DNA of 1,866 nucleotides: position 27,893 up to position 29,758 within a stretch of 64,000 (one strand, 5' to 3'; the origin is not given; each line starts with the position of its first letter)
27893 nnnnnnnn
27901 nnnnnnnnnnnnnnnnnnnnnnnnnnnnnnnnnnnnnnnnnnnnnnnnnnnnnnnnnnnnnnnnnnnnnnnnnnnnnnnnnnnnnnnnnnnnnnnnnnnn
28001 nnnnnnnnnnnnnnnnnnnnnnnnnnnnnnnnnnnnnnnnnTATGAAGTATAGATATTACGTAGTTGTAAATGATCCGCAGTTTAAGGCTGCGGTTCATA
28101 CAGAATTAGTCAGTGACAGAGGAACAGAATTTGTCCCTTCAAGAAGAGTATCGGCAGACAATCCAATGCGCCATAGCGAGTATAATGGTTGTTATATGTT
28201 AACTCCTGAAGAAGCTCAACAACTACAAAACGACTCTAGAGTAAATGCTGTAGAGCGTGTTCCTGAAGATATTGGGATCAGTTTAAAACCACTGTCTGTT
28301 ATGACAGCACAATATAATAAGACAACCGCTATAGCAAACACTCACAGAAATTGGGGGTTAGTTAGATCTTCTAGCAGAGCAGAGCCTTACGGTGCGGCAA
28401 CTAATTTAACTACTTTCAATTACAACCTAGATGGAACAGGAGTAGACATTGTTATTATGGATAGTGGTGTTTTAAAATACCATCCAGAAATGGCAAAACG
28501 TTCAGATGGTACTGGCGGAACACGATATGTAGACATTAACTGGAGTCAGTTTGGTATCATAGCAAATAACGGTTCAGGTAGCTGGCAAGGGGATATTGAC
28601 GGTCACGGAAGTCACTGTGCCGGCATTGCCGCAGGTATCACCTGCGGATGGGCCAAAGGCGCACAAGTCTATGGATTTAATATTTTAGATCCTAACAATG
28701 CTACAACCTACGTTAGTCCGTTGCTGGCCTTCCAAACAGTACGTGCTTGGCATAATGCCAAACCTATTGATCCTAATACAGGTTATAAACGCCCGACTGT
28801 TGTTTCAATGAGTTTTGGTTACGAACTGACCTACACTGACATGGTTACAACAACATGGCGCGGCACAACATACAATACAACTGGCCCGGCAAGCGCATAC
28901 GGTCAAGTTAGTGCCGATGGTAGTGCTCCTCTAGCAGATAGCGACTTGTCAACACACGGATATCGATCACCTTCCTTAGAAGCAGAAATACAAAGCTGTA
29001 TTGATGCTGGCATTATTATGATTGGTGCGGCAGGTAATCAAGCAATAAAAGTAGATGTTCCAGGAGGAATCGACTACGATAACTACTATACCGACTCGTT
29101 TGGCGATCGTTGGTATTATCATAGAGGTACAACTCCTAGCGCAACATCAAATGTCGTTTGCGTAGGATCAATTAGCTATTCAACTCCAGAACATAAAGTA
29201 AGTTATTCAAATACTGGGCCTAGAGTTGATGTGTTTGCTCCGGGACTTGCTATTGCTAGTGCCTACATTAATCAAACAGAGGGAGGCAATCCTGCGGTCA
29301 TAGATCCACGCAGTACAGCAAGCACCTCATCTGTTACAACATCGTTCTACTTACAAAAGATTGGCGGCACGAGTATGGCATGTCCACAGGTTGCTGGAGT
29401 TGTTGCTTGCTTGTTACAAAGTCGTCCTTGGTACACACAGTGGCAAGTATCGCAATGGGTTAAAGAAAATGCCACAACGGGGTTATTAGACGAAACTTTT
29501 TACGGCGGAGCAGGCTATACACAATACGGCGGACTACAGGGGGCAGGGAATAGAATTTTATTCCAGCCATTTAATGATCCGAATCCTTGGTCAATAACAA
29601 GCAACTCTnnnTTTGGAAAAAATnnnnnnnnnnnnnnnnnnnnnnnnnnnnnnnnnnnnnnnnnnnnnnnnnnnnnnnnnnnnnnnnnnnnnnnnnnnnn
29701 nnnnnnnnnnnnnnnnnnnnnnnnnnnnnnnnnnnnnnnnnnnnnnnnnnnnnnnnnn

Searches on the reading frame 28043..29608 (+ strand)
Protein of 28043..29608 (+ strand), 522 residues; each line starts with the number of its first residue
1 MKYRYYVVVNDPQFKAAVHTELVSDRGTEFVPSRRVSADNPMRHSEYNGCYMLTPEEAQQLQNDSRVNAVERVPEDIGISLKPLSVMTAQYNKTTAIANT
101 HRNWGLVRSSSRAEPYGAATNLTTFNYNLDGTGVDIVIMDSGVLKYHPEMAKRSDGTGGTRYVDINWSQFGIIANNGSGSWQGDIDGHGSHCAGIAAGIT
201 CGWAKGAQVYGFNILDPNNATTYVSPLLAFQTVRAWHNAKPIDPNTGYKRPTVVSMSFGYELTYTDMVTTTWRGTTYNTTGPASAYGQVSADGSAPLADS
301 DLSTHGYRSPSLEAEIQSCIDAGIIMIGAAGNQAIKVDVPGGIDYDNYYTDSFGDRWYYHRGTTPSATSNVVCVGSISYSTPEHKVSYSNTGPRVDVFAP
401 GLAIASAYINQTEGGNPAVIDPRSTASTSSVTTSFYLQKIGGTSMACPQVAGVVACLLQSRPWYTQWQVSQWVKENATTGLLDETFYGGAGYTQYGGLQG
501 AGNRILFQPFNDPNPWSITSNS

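Call 14: search_protein_families(library=phrogs, proteins=[window:28043-29608:+], max_evalue=0.00001)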
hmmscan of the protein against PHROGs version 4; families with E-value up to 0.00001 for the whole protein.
window:28043-29608:+ (522 aa): 4 families
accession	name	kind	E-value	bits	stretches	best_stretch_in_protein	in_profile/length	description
phrog_9158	-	unknown function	1.7e-80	272.6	1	2-490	5-528/696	-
phrog_3677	-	other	6.5e-37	127.9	1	98-478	570-828/1125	protease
phrog_15006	-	tail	4.3e-10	39.6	1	160-260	308-405/751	tail fiber protein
phrog_27200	-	unknown function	3e-09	35.9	1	127-261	268-413/1832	-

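Call 41: search_dna_similar(query=window:28043-29608:+, collection=phages, mode=protein, max_rows=15, max_evalue=1e-10)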
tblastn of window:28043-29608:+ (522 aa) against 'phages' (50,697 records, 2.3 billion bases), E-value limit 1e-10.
Records with a match: 35; places in all: 35; records where one place covers at least 80% of the query: 30.
Best place of each record, by identity: <60% 35.
By first word of the organism name: Synechococcus 29; Prochlorococcus 4; Marine 2.
By host as written in the record: - 16; Synechococcus sp. 6; Synechococcus sp. MW02 4; Prochlorococcus sp. NATL1A 2; Synechococcus sp. WH 7803 2; Synechococcus sp. WH7803 2; Synechococcus sp. CB0101 1; Synechococcus sp. WH8102 1; and 1 more.
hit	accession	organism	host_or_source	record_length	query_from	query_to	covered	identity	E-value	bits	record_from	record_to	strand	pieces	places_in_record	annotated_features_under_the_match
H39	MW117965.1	Synechococcus phage S-H38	Synechococcus sp. MW02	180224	4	507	97%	35.0%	2e-67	242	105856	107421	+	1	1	subtilisin-like serine protease | baseplate wedge subunit and tail pin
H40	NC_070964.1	Synechococcus phage S-H38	Synechococcus sp. MW02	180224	4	507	97%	35.0%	2e-67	242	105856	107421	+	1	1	subtilisin-like serine protease | baseplate wedge subunit and tail pin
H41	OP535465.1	Synechococcus phage S-CREM1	Synechococcus sp. CB0101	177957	1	482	92%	34.9%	4e-60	220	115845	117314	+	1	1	peptidase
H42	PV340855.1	Synechococcus phage Sf-FR1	Synechococcus sp. WH8102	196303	4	507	97%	32.5%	9e-54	201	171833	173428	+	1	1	subtilisin-like serine protease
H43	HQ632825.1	Prochlorococcus phage P-SSM5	Prochlorococcus marinus NATL2A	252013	5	519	99%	28.1%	2e-38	156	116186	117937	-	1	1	hypothetical protein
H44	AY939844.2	Prochlorococcus phage P-SSM2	Prochlorococcus sp. NATL1A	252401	5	519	99%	28.1%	2e-38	156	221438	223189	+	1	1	hypothetical protein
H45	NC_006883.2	Prochlorococcus phage P-SSM2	Prochlorococcus sp. NATL1A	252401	5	519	99%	28.1%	2e-38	156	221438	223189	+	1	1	hypothetical protein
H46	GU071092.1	Prochlorococcus phage P-SSM2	-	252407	5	519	99%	28.1%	2e-38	156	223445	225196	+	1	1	conserved hypothetical protein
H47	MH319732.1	Marine virus AG-345-E02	single cell amplified by WGA-X; seawater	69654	5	519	99%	27.9%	5e-38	155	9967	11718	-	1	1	record has no annotation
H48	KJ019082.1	Synechococcus phage ACG-2014i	-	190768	1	486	93%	28.8%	1e-29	129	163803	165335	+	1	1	hypothetical protein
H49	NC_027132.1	Synechococcus phage ACG-2014i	-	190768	1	486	93%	28.8%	1e-29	129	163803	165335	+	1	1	hypothetical protein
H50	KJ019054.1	Synechococcus phage ACG-2014e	-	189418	1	486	93%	28.6%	1e-27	123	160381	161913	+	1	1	hypothetical protein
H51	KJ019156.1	Synechococcus phage ACG-2014e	-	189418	1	486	93%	28.6%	1e-27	123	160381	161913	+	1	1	hypothetical protein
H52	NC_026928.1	Synechococcus phage ACG-2014e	-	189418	1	486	93%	28.6%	1e-27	123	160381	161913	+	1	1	hypothetical protein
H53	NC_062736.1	Synechococcus phage ACG-2014e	-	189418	1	486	93%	28.6%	1e-27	123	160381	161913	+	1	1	hypothetical protein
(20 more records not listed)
